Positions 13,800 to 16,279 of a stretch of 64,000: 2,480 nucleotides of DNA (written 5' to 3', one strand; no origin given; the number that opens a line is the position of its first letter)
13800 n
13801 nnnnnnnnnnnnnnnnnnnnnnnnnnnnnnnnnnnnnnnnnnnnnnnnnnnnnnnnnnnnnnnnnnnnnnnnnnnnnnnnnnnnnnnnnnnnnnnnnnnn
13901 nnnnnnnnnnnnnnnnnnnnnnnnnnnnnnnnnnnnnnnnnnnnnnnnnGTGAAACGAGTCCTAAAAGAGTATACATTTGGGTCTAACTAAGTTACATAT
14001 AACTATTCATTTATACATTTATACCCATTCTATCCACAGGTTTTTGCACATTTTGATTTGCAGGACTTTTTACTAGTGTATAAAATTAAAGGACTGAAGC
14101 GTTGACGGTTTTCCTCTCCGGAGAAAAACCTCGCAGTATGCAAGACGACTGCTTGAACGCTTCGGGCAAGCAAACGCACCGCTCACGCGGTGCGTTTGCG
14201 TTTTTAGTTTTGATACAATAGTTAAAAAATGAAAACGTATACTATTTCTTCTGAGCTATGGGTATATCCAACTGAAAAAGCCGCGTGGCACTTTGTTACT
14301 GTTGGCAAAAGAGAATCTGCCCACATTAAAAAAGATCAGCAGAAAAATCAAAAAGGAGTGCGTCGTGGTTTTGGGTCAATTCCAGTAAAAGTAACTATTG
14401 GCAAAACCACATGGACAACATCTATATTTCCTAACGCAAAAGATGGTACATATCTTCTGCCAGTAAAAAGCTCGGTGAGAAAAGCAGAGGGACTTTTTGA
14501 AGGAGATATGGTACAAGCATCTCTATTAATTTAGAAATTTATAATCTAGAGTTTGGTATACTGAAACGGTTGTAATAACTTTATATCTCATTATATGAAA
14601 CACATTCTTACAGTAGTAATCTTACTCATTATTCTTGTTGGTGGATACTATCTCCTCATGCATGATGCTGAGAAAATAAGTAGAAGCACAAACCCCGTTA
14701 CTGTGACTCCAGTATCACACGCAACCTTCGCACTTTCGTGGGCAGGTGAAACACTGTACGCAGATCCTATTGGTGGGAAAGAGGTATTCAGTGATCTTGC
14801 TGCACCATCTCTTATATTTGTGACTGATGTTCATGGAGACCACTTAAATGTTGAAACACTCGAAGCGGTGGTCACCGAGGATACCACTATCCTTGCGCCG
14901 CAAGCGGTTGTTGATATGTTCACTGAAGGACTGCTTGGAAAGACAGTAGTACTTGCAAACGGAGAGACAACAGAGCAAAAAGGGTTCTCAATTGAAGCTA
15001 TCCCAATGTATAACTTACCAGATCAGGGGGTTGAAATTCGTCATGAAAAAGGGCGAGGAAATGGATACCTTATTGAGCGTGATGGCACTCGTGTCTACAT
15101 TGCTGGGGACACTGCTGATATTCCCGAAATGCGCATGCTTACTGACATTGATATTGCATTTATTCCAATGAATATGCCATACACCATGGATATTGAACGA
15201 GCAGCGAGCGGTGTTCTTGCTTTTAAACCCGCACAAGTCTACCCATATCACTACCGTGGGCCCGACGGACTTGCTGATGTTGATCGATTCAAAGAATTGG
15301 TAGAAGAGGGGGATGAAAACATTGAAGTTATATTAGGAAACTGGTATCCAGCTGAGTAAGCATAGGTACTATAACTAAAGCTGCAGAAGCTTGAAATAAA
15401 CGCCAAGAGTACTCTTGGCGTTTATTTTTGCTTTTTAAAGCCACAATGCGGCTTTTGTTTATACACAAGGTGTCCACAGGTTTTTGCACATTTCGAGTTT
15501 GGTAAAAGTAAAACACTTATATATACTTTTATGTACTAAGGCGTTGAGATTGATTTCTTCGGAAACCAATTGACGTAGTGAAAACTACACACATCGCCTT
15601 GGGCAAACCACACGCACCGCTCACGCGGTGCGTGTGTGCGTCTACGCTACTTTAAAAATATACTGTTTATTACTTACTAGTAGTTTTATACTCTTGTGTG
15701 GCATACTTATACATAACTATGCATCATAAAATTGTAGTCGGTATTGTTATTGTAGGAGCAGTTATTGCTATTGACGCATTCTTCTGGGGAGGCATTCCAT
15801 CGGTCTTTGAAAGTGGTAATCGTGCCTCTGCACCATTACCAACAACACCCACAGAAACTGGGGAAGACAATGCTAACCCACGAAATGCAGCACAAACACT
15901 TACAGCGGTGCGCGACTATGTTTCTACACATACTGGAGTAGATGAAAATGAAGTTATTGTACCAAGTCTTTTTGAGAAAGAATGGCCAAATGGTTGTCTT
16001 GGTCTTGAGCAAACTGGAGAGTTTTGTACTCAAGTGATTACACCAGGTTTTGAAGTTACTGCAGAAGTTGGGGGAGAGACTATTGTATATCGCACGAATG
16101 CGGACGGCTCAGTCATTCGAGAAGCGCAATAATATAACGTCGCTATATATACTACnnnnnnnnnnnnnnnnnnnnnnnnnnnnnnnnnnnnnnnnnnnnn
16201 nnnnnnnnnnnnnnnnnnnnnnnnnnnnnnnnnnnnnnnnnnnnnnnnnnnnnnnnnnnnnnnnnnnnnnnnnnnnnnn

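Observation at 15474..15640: Copy B of the structured leader, upstream of a membrane-cupin-TspO-DUF305 operon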

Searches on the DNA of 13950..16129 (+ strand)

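Call 4: search_rna_families(source=window, start=13950, end=15750, threshold=evalue, max_evalue=10, show_alignments=4)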
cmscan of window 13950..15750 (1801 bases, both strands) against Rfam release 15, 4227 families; matches with E-value up to 10: 15.
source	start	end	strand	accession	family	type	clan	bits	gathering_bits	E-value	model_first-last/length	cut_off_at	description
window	14168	14258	-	RF01416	NrrF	Gene; antisense;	-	23.9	60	0.048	1-160/160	no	NrrF RNA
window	15393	15478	-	RF02713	MCS4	Gene; sRNA;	-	22.7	56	2.1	1-123/123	no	Mycoplasma sRNA MCS4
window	14301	14498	+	RF04184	BTnc060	Gene; sRNA;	-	20.7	228.9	2.2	1-213/213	no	Bacteroides sRNA BTnc060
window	15373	15447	+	RF00885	MIR821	Gene; miRNA;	-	20.5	249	0.48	1-275/275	no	MIR821 microRNA precursor family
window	15380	15441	+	RF03556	mir-559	Gene; miRNA;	-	18.9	95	2.4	1-91/91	no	mir-559 microRNA precursor family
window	14190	14240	+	RF03387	mir-1902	Gene; miRNA;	-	18.8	80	1.8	1-79/79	no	mir-1902 microRNA precursor family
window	14166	14240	+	RF02351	psRNA14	Gene; sRNA;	-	18.6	60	6.3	1-84/84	no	Proteobacteria sRNA psRNA14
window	15393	15428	+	RF04099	MIR837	Gene; miRNA;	-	18.5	117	2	1-122/122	no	MIR837 microRNA precursor family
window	15394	15427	-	RF03244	mir-4798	Gene; miRNA;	-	18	75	3.2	1-75/75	no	mir-4798 microRNA precursor family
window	15389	15429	+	RF00697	mir-186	Gene; miRNA;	-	17.6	70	5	1-82/82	no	mir-186 microRNA precursor family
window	15549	15570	-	RF03665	MIR4359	Gene; miRNA;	-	17.6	75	7.7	24-45/67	no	MIR4359 microRNA precursor family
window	15378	15550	+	RF02515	AfaR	Gene; sRNA;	-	17.2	100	4.7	1-234/234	no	AfaR small RNA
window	15394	15427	-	RF03556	mir-559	Gene; miRNA;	-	17.2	95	6.8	22-70/91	no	mir-559 microRNA precursor family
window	15612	15641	-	RF00367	mir-BHRF1-3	Gene; miRNA;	-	16.7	80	4.5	18-47/65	no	mir-BHRF1-3 microRNA precursor family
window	14485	14611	+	RF03517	MIR5225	Gene; miRNA;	-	15.1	72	6.8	1-126/126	no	MIR5225 microRNA precursor family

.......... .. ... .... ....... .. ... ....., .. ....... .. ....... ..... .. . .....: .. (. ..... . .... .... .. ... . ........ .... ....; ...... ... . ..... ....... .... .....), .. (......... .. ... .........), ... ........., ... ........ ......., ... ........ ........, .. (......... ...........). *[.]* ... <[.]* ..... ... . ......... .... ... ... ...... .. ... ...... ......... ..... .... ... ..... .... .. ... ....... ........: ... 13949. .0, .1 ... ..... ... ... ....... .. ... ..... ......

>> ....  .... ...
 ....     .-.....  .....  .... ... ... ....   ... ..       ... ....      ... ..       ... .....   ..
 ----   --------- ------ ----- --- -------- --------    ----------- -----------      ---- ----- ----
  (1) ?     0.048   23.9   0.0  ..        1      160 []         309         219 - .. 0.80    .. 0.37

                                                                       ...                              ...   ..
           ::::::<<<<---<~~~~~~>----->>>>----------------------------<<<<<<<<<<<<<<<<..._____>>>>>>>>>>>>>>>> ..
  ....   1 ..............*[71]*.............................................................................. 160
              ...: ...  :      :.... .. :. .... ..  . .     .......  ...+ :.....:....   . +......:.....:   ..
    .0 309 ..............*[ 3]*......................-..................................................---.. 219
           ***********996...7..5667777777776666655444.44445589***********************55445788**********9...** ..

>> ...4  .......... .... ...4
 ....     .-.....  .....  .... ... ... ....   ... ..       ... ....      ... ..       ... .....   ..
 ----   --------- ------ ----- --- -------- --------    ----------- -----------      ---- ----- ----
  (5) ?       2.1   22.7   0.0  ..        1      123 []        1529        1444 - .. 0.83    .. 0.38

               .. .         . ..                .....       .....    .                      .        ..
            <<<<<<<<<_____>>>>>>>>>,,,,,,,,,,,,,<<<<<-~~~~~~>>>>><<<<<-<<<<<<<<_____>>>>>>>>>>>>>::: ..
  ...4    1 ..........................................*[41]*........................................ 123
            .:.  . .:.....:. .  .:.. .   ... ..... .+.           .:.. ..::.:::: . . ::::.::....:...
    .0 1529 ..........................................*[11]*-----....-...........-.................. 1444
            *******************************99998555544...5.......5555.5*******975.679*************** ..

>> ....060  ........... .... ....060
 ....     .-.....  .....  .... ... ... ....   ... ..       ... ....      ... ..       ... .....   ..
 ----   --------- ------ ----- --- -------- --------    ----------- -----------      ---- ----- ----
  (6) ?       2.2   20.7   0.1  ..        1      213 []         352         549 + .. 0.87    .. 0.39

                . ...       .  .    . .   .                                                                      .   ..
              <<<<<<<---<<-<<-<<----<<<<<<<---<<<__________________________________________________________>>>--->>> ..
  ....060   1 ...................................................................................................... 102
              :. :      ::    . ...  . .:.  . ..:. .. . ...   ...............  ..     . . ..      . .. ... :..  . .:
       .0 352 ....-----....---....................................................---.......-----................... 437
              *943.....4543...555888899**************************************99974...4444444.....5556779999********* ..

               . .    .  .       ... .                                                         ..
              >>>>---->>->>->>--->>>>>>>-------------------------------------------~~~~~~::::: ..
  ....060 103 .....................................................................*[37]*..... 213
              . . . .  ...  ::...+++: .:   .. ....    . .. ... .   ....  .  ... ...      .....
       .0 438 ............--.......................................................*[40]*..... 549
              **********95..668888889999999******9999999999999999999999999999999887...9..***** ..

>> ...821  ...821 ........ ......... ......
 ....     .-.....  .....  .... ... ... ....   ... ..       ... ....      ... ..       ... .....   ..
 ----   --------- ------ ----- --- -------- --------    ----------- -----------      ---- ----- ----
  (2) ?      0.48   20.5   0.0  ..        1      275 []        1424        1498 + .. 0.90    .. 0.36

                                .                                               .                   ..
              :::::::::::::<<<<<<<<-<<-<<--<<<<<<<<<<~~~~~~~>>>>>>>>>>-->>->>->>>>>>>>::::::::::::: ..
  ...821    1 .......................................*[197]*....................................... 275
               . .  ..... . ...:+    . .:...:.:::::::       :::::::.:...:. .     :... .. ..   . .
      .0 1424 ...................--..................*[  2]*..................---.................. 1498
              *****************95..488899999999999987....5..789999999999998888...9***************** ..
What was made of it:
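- On Any Rfam 15 family (4227 models): At E up to 10 on 13950-15750 the only hits are chance ones on the hairpins; the best is NrrF on the minus strand at 23.9 bits against a threshold of 60 (call 4).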

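Call 35: build_rna_model(alignment_id=A2, structure=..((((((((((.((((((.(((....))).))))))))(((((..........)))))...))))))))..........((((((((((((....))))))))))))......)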
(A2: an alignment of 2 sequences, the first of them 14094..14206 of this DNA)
Model R1 built from alignment A2 (2 sequences, 114 columns); structure: as given.
model positions 114; base pairs 36; branch points 2; effective number of sequences 1.32; information 0.591 bits per position. Calibrated on 0.2 Mb of random sequence (short: E-values are rough).
structure used (alignment columns):
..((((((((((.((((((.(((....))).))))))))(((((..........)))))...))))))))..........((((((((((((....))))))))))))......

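Call 36: search_with_rna_model(model_id=R1, source=window, filters=off, max_evalue=10, make_alignment=true, show_alignments=3)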
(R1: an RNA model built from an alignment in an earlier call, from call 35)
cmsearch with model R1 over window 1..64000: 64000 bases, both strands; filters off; matches with E-value up to 10: 31.
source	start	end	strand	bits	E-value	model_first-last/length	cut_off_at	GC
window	14094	14206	+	126.7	1.1e-32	1-114/114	no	0.54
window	15536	15644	+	104.6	1.1e-26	1-114/114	no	0.51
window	15391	15457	-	14.8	0.025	1-114/114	no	0.37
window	15609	15638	-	13.7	0.048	79-108/114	no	0.7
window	25013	25064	+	12.7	0.089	1-114/114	no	0.52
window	17973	18053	-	12.7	0.09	1-114/114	no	0.26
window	12580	12658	-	12.4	0.11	1-114/114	no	0.29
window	58947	59002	-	11.6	0.17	1-114/114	no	0.41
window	12522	12619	+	11.6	0.18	1-114/114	no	0.35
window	25735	25849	-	10.5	0.36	1-114/114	no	0.49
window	14169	14202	-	10.4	0.36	75-108/114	no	0.62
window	17928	18012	+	8.9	0.97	1-114/114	no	0.31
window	25717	25784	+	8.6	1.1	1-114/114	no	0.46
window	15375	15430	+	8.5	1.2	1-114/114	no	0.39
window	59770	59860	-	8.2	1.4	1-114/114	no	0.29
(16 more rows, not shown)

Alignment A3: 31 matches aligned to the model, 212 columns, each read 5' to 3' on its own strand. Consensus structure (alignment columns), stored with it:
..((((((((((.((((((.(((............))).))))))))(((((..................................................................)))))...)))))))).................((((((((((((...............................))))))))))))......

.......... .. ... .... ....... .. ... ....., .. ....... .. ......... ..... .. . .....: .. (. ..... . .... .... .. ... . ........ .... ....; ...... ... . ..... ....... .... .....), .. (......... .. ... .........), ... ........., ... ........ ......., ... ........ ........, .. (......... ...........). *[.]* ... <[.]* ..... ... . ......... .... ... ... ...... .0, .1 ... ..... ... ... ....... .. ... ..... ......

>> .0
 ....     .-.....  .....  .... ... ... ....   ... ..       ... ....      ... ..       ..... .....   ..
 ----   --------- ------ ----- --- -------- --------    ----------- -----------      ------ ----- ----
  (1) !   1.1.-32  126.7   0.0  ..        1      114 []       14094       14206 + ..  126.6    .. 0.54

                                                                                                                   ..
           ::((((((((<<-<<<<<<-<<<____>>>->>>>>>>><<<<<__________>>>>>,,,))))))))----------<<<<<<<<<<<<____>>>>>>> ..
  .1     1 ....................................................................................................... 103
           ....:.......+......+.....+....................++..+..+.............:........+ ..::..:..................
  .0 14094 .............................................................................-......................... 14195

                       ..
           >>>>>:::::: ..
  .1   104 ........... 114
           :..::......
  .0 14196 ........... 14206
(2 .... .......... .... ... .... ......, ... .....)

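Call 40: search_with_rna_model(model_id=R2, sources=[L001, L002, L003, L004, L005, L006, L007, L008, L009, L010, L011, L012, L013, L014, L015, L016, L017, L018, L019, L020, L021, L022, L023, L024, L025, L026, L027, L028, L029, L030, L031, L032, L033, L034, L035, L036, L037, L038, L039, L040, L041, L042, L043, L044, L045, L046, L047, L048, L049, L050, L051, L052, L053, L054, L055, L056, L057, L058, L059, L060, L061, L062, L063, L064, L065, L066, L067, L068, L069, L070, L071, L072, L073, L074, L075, L076, L077, L078, L079, L080, L081, L082, L083, L084, L085, window], max_evalue=10, show_alignments=4)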
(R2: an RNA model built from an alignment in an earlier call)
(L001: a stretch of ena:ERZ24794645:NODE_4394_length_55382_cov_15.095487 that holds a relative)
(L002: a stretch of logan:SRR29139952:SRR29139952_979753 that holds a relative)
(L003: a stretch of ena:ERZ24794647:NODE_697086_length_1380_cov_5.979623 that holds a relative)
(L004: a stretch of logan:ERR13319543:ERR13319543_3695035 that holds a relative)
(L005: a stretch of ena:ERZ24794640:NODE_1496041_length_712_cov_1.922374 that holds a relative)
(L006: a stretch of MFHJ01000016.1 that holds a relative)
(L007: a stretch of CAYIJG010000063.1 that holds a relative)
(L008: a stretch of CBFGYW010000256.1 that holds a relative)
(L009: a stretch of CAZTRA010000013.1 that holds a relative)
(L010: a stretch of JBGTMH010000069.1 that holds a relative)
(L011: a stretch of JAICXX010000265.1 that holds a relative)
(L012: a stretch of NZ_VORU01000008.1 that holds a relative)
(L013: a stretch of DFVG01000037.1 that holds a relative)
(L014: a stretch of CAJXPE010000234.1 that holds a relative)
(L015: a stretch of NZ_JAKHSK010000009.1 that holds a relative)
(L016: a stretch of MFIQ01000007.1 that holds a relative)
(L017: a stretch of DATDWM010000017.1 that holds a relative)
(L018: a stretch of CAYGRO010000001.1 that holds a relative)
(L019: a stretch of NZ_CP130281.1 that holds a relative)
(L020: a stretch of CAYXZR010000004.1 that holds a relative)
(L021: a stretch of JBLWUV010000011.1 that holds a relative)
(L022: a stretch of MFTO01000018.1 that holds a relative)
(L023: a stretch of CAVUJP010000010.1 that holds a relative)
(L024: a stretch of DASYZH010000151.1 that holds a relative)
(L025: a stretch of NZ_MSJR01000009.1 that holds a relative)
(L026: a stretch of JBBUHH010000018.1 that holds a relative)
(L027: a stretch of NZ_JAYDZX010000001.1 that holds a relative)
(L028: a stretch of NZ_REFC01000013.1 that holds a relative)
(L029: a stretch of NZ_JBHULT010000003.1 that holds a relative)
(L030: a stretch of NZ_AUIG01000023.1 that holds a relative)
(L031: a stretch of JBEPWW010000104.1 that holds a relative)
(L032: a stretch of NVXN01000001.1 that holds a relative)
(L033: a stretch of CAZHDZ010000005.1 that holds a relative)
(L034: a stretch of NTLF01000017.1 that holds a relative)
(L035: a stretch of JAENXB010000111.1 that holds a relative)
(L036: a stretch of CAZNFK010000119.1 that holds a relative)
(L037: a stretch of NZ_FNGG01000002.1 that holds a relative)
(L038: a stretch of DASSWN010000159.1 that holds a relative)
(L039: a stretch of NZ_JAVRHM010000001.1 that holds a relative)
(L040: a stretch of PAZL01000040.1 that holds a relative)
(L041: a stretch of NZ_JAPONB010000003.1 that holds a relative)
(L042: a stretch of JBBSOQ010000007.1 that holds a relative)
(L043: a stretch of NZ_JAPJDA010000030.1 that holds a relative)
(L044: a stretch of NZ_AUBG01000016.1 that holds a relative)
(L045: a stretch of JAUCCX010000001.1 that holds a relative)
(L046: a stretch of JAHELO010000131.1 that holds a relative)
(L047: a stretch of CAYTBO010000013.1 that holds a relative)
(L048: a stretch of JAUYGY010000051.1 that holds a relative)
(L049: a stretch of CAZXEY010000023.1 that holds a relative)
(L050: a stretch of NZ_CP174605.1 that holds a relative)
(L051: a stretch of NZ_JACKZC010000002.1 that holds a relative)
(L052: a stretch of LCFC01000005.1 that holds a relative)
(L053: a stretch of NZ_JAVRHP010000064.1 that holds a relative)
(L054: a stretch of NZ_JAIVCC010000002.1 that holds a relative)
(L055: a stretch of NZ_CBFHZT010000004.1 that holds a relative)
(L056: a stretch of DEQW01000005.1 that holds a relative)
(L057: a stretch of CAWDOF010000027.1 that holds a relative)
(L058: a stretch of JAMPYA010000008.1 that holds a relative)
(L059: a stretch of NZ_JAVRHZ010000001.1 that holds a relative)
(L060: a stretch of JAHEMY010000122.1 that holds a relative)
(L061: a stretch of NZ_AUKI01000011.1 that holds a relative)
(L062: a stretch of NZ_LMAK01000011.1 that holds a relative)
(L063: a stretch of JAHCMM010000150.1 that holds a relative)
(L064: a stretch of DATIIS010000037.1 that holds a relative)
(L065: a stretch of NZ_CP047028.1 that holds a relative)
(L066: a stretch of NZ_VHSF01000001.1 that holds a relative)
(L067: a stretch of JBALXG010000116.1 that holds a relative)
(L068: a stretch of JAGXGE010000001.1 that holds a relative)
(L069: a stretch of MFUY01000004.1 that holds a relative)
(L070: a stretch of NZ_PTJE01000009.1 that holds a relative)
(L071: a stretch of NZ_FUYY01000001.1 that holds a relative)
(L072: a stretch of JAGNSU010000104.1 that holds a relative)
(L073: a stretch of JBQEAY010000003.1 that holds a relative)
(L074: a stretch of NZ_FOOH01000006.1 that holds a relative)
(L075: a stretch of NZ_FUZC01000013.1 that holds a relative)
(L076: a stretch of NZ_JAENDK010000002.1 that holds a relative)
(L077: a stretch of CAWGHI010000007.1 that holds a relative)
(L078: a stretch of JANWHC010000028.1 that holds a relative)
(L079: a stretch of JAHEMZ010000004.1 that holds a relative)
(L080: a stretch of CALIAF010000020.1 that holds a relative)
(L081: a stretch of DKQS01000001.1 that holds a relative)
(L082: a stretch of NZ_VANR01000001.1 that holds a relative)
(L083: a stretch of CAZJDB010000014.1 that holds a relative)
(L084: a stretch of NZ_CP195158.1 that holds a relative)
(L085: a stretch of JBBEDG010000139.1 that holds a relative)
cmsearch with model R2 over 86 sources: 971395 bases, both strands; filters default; matches with E-value up to 10: 7.
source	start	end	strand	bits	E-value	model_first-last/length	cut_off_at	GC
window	14094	14206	+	115.3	9.5e-26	1-116/116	no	0.54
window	15536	15644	+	111.1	1.1e-24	1-116/116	no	0.51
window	14170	14202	-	25.1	0.0025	77-109/116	no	0.64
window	15609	15636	-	21.3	0.022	81-108/116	no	0.71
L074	4850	4952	-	16.6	0.33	1-116/116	no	0.3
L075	3104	3206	-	12.5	3.3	1-116/116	no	0.36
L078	4790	4832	+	11.4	6.5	1-116/116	no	0.51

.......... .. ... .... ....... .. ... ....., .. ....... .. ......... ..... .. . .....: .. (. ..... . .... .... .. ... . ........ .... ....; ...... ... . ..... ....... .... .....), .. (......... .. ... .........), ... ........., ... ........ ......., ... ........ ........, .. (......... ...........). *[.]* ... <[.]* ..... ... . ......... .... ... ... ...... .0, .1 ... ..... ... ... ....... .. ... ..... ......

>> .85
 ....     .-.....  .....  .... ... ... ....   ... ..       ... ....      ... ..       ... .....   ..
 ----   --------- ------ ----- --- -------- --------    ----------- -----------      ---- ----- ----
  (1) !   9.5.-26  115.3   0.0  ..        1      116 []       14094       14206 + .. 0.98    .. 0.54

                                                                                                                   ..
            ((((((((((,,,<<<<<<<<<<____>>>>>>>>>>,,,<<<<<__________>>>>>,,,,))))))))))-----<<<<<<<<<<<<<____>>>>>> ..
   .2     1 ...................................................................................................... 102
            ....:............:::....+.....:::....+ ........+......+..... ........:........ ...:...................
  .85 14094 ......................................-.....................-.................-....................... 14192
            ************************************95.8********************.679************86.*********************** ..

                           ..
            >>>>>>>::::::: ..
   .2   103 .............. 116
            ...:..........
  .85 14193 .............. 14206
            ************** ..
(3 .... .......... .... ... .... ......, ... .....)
